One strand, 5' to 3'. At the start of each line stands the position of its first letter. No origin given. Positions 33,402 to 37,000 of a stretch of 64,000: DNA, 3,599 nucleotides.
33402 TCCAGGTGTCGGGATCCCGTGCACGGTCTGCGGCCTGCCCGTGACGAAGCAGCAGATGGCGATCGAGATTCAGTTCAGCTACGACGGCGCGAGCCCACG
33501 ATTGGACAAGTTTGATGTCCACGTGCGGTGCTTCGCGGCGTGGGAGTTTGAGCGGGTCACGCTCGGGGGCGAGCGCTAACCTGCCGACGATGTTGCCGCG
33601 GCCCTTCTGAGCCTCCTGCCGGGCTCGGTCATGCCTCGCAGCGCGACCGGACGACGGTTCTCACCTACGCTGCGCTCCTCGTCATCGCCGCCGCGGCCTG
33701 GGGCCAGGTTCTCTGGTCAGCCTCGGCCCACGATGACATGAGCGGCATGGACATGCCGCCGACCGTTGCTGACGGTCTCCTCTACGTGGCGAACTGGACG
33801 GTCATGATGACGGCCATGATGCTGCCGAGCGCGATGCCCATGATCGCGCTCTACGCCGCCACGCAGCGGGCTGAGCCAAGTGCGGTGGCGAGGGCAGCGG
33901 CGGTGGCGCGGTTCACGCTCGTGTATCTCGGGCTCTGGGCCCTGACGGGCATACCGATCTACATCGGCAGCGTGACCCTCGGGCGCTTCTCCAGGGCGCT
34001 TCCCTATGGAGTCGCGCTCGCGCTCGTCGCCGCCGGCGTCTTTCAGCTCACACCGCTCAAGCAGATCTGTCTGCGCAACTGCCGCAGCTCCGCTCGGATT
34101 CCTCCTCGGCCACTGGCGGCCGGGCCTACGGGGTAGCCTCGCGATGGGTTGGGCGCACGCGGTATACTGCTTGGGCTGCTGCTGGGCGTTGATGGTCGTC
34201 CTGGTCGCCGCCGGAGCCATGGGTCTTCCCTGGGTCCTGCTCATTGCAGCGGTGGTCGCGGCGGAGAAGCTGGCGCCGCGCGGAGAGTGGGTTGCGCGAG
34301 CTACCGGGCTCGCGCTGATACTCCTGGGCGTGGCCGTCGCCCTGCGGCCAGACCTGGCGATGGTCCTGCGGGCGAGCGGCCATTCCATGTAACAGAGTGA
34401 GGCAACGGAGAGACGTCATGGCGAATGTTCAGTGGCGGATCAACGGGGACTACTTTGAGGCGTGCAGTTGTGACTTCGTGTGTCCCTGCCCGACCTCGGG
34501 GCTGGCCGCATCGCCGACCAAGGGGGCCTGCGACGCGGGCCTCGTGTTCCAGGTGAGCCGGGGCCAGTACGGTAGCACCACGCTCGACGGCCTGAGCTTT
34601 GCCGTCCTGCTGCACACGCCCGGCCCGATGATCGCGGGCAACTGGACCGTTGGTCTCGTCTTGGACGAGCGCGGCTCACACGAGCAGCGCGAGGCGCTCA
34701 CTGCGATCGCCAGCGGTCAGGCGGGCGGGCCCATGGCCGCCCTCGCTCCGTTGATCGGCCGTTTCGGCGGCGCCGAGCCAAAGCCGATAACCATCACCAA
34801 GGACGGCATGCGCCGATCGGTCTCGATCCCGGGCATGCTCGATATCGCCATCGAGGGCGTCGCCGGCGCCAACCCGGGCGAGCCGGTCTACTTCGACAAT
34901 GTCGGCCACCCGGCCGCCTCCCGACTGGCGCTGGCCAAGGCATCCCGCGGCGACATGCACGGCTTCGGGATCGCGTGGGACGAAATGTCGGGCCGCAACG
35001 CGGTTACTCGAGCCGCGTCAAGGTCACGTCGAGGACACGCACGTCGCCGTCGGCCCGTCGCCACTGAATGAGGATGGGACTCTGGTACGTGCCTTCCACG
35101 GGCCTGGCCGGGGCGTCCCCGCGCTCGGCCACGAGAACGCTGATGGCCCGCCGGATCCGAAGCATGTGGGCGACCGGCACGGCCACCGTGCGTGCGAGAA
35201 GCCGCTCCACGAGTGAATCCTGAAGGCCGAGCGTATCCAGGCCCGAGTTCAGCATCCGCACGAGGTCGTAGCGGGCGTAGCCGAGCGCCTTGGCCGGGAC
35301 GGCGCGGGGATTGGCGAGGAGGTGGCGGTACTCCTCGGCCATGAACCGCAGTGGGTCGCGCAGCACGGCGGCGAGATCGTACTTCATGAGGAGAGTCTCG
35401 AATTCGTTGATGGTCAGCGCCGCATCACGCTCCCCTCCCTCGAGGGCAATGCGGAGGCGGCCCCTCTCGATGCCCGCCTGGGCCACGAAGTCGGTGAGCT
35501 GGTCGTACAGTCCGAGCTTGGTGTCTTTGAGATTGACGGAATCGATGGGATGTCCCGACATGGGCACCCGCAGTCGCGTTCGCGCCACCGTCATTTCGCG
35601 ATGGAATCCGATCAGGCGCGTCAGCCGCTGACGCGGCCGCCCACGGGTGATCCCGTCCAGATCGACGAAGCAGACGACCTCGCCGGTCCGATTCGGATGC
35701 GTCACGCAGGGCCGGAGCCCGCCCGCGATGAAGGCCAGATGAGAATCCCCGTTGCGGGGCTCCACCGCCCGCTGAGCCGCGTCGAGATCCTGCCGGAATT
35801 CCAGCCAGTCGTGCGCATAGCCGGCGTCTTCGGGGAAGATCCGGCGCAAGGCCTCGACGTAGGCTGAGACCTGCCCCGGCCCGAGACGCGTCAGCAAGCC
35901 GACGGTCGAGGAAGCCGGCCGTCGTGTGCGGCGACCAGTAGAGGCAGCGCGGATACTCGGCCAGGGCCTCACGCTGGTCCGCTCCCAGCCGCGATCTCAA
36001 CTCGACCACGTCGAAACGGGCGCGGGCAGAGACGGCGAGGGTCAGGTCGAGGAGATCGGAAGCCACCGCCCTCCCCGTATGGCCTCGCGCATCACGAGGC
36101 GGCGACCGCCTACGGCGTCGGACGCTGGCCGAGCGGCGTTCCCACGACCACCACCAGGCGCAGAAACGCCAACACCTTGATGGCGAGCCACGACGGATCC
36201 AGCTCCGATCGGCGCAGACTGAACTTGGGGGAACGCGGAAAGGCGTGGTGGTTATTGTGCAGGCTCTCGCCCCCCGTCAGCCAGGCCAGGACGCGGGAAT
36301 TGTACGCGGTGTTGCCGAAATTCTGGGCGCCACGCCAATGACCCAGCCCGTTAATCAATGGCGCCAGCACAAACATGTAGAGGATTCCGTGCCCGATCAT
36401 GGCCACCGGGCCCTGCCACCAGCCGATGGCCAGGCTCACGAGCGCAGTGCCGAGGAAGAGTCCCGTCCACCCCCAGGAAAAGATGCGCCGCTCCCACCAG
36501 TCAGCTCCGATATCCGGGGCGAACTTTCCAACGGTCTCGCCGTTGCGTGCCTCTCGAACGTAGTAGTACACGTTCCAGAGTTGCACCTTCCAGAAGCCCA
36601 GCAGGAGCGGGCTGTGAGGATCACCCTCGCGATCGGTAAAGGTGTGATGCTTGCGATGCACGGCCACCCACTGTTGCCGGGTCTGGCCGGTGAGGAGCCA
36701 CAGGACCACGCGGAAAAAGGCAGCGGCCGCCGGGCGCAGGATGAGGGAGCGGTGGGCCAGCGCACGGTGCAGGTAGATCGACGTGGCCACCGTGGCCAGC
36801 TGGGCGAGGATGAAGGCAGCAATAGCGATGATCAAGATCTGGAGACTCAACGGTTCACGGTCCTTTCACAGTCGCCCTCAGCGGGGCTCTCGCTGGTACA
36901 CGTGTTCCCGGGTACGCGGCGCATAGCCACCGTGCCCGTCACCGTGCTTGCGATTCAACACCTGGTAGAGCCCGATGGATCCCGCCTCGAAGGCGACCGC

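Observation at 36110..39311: CFA-synthase-like gene interrupted by a geranylgeranyl-reductase-family flavoprotein gene, next to a desaturase: candidate non-canonical methyl-branched lipid pathway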

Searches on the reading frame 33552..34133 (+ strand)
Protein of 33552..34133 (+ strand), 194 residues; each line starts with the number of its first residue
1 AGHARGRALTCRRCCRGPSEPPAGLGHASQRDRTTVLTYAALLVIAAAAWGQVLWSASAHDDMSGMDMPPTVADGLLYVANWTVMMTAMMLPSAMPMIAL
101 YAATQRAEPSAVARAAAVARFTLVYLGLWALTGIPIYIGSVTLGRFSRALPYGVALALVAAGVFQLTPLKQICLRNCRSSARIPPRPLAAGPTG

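Call 30: search_protein_families(library=pfam, proteins=[window:33552-34133:+], max_evalue=0.0001)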
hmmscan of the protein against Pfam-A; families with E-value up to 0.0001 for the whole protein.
window:33552-34133:+ (194 aa): 1 family
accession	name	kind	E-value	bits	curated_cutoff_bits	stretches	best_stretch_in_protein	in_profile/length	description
PF09948.15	PpoB2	-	6.4e-23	82.1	28.7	1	80-181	2-107/188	Copper chaperone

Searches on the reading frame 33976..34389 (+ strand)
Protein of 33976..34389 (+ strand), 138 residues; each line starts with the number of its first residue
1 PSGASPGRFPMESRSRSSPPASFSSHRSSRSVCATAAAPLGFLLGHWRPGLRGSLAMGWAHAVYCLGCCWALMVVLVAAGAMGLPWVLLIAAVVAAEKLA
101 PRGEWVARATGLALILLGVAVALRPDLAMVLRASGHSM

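Call 30: search_protein_families(library=pfam, proteins=[window:33976-34389:+], max_evalue=0.0001)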
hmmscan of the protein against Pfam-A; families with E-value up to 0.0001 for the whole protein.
window:33976-34389:+ (138 aa): 1 family
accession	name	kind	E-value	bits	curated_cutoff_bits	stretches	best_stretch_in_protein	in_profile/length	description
PF09948.15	PpoB2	-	8.4e-28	98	28.7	1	31-120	98-187/188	Copper chaperone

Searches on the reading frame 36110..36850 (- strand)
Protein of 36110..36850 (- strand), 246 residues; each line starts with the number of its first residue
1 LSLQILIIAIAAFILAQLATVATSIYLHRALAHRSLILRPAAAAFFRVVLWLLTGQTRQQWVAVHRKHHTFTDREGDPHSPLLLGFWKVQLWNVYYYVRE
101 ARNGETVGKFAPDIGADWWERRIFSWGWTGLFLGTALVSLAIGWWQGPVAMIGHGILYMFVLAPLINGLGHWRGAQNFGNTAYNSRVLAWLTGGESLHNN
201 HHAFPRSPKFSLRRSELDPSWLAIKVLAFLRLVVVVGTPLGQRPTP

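Call 4: search_protein_families(library=pfam, proteins=[window:36113-36850:-], max_evalue=0.01)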
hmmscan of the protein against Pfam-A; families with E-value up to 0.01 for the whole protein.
window:36113-36850:- (246 aa): 1 family
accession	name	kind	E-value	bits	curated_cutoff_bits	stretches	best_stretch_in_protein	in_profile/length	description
PF00487.30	FA_desaturase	-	1.2e-17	64.9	29.7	1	8-213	6-232/253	Fatty acid desaturase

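Call 31: search_protein_families(library=ncbifam, proteins=[window:36113-36850:-], max_evalue=0.01)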
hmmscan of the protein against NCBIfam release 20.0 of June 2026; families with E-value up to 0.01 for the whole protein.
window:36113-36850:- (246 aa): 2 families
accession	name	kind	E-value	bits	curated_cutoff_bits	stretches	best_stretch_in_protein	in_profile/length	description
NF049918.1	DesA_fam_desat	equivalog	1.2e-57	195.8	400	1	3-235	5-239/385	DesA family fatty acid desaturase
NF052548.1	FAdesatDesABac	equivalog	0.0054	15.9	500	0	185-215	258-288/328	Delta(5) desaturase DesA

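Call 38: find_encoding_contigs(protein=window:36110-36850:-, flank=6000, max_places=6)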
Protein window:36110-36850:- (246 aa): 3 contigs read that carry it; 3 places shown.
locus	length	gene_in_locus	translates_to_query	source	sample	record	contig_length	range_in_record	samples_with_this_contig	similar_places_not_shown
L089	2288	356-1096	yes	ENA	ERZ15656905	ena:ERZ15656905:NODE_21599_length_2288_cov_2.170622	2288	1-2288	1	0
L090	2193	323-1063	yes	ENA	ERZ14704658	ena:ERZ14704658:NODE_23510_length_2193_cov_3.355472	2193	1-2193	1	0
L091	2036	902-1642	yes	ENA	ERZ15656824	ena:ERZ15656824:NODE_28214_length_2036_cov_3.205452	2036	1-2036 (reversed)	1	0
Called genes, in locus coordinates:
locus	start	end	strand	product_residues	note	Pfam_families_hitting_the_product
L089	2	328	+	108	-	?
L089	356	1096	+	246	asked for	PF00487:FA_desaturase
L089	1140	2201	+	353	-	-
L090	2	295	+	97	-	?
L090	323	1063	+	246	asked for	PF00487:FA_desaturase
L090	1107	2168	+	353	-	-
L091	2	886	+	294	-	?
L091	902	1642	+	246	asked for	PF00487:FA_desaturase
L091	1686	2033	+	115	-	-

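Call 63: find_homologous_proteins(query=L089:1140-2198:+, max_evalue=0.001)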
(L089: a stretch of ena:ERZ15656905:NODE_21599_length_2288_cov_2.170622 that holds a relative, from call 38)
Query L089:1140-2198:+ (353 aa): 2114 proteins with E <= 0.001 among 8000 candidates; the best 120 are listed.
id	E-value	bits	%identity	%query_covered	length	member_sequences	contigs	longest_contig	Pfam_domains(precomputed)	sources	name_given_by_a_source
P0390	6.8e-223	757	98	100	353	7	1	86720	-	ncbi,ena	-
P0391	2.4e-184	631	82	100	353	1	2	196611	-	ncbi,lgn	-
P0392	2.7e-183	627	81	100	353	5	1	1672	-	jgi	jgi:thiamine phosphate synthase YjbQ (UPF0047 family)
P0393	6.1e-183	626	82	100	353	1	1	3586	-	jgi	jgi:thiamine phosphate synthase YjbQ (UPF0047 family)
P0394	1.3e-180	618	79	100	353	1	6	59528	-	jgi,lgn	jgi:thiamine phosphate synthase YjbQ (UPF0047 family)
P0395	4.6e-176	603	77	99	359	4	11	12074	-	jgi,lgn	jgi:thiamine phosphate synthase YjbQ (UPF0047 family)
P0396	3.2e-175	601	76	100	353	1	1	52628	-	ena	-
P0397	4.6e-175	600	78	100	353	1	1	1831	-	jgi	jgi:hypothetical protein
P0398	2.6e-173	594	76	100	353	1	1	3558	-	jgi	jgi:thiamine phosphate synthase YjbQ (UPF0047 family)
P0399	9.6e-173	592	77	100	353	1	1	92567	-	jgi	jgi:thiamine phosphate synthase YjbQ (UPF0047 family)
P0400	1.9e-169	582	74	100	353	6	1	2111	-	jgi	jgi:thiamine phosphate synthase YjbQ (UPF0047 family)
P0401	4.2e-168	577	74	100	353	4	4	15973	-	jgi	jgi:thiamine phosphate synthase YjbQ (UPF0047 family)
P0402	6.8e-167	573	74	100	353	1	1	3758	-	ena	-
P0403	8.8e-167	573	74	100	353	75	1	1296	-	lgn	-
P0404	8.9e-167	573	74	100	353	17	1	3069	-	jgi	jgi:thiamine phosphate synthase YjbQ (UPF0047 family)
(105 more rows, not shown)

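Call 74: predict_structure(alignment_id=A5)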
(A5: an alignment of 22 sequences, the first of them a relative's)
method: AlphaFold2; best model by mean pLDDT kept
length: 353 residues; sequences in the alignment: 22
mean_pLDDT: 49.0   pTM: 0.45
mean pLDDT of the five models: 49.0, 46.4, 44.7, 44.3, 42.2
residues with pLDDT >= 90: 9; 70-90: 51; 50-70: 94; < 50: 199
segments of 3 or more residues with pLDDT < 50: 1-27, 34-62, 72-91, 93-155, 221-267, 299-303, 325-328
pLDDT, mean of each block of 10 residues (from residue 1): 25 26 46 43 27 38 51 42 33 42 32 28 31 30 32 55 88 62 82 83 74 66 30 33 35 32 45 57 65 54 59 59 51 69 87 64
secondary structure, 60 per line:
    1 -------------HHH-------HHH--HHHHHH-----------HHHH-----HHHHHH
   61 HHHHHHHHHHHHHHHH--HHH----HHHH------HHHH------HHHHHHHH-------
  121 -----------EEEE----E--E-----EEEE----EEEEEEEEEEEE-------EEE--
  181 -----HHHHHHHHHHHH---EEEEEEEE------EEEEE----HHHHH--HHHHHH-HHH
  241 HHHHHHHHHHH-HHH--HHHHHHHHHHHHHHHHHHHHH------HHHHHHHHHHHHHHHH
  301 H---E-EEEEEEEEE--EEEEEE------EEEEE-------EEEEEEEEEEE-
elements in order: H29-34 H46-49 H55-76 H86-89 H96-99 H106-113 E132-135 E149-152 E157-168 E176-178 H186-197 E201-208 E215-219 H224-228 H231-236 H238-251 H258-278 H285-301 E307-315 E318-323 E330-334 E342-352
